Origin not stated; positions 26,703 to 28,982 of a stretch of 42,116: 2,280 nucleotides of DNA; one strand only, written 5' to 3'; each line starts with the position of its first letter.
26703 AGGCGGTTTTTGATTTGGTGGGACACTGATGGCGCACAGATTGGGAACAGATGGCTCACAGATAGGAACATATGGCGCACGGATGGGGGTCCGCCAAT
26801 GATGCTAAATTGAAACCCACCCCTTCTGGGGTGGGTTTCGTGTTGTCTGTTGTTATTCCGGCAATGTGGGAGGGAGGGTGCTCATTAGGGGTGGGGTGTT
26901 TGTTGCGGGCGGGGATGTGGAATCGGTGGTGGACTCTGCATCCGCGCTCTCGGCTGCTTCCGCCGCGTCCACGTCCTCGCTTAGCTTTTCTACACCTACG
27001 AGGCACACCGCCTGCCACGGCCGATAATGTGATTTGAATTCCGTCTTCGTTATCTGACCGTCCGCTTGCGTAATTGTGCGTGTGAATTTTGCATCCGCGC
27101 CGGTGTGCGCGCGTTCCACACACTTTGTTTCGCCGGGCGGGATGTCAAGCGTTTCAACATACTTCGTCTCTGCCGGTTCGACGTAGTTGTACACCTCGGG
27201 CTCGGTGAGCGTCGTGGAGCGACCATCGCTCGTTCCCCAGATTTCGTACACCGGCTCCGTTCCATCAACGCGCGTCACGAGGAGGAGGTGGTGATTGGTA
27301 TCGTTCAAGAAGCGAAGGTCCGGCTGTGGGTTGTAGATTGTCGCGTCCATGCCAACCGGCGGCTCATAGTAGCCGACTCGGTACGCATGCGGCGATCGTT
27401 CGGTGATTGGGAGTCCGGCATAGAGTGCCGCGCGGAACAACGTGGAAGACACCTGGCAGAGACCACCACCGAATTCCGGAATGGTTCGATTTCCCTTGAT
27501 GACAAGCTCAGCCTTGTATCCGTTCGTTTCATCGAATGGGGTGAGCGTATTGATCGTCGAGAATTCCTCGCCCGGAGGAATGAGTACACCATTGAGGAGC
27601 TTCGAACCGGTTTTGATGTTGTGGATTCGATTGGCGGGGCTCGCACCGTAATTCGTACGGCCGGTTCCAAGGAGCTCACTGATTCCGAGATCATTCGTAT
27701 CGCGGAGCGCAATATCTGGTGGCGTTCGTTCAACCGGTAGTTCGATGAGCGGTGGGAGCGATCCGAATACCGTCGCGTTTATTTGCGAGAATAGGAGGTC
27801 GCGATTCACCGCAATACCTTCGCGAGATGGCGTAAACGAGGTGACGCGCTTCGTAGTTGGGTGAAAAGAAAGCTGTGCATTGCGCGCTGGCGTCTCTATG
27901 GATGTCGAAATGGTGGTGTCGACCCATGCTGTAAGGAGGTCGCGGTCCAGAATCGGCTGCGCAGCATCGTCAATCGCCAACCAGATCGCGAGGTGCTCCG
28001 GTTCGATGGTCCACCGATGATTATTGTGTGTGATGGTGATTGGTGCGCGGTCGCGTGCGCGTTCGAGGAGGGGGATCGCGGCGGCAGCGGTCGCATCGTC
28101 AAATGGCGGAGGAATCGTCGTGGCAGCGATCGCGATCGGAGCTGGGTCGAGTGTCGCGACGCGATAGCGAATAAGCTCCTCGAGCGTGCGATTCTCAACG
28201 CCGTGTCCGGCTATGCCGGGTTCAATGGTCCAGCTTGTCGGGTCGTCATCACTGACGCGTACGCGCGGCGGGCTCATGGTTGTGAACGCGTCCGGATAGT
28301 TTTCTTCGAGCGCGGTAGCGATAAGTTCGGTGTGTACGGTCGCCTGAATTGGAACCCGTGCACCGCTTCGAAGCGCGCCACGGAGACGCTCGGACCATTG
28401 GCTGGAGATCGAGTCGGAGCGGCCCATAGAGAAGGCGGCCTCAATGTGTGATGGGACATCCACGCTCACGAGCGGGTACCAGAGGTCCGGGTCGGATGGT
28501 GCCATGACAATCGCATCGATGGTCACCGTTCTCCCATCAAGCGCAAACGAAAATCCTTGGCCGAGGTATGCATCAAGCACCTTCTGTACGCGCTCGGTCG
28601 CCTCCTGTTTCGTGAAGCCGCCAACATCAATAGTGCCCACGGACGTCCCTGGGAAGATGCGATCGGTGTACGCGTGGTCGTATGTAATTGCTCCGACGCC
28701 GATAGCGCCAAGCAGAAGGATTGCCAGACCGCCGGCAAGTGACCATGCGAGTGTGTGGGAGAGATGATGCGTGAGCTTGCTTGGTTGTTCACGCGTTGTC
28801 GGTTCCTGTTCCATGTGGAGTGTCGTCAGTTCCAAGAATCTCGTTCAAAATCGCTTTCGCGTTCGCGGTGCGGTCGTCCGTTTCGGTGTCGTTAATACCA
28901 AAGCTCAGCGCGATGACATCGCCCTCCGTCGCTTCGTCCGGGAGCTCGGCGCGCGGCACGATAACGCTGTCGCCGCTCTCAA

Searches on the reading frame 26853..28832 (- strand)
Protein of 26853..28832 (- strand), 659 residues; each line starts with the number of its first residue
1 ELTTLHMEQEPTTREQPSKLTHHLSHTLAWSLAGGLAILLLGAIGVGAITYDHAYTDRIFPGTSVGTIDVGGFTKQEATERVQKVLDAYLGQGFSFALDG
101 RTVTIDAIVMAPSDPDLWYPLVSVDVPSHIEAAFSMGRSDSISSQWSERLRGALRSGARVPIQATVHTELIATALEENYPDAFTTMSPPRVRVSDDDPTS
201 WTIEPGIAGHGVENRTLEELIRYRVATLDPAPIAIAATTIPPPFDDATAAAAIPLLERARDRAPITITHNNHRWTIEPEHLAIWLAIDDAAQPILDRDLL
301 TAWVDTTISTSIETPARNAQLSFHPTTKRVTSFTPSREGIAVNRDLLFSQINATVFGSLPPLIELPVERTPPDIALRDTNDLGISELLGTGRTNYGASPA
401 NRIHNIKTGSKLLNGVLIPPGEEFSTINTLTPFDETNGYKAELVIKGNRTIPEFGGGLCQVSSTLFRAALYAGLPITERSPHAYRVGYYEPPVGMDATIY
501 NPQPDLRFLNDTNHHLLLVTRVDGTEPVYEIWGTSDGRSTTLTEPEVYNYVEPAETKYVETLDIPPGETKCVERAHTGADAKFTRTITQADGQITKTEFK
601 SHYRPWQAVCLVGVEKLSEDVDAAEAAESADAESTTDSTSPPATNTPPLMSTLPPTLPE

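Call 13: search_protein_families(library=pfam, proteins=[window:26853-28832:-], max_evalue=0.001)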
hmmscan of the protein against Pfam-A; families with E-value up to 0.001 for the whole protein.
window:26853-28832:- (659 aa): 2 families
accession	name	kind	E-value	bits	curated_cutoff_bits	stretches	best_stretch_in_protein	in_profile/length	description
PF04294.18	VanW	-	9.3e-40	135.6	27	1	401-532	1-130/130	VanW like protein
PF12229.13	PG_binding_4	-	1.2e-07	32.3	22.1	0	294-358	51-111/117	Putative peptidoglycan binding domain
